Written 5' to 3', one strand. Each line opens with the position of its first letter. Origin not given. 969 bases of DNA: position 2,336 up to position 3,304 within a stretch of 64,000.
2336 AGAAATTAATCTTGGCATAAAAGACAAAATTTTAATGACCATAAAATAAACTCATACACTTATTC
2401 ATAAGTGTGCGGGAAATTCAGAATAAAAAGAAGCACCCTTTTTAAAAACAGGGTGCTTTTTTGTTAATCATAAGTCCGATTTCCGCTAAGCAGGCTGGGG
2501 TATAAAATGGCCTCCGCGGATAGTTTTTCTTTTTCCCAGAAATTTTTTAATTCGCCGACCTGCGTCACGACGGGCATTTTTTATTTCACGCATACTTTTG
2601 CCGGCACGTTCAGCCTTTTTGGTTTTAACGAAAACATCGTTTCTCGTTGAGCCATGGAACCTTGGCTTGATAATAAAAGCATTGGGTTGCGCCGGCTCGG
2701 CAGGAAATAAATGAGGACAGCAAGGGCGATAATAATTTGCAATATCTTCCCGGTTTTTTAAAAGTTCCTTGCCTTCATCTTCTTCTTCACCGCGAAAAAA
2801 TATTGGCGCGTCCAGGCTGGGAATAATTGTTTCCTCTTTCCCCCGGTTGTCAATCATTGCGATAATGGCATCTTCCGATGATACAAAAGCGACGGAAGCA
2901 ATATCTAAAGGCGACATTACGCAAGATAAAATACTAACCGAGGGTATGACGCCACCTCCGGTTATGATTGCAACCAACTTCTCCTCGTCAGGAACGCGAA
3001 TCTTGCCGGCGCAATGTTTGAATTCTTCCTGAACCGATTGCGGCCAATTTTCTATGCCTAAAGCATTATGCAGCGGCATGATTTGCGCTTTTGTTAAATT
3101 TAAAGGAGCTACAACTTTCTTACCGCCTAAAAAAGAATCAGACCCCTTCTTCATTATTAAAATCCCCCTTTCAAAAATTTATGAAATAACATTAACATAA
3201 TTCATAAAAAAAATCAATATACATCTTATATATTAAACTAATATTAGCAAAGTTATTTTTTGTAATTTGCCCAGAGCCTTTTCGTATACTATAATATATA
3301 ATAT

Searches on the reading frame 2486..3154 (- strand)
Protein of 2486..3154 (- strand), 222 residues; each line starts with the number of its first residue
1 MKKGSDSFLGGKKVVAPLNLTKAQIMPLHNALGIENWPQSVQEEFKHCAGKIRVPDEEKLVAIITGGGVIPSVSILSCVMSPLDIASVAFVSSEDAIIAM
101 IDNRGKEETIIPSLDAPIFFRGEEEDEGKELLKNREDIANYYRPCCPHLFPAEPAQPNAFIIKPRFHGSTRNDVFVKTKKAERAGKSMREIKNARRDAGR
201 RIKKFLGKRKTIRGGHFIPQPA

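Call 109: find_encoding_contigs(protein=window:2486-3154:-, flank=10000, max_places=1)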
Protein window:2486-3154:- (222 aa): 5 contigs read that carry it; 1 place shown.
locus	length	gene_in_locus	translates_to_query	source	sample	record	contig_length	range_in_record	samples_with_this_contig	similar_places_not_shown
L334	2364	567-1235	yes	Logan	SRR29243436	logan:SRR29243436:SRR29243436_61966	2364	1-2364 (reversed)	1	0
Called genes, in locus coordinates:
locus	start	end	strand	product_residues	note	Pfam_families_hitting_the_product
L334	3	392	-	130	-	?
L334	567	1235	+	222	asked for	-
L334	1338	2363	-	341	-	?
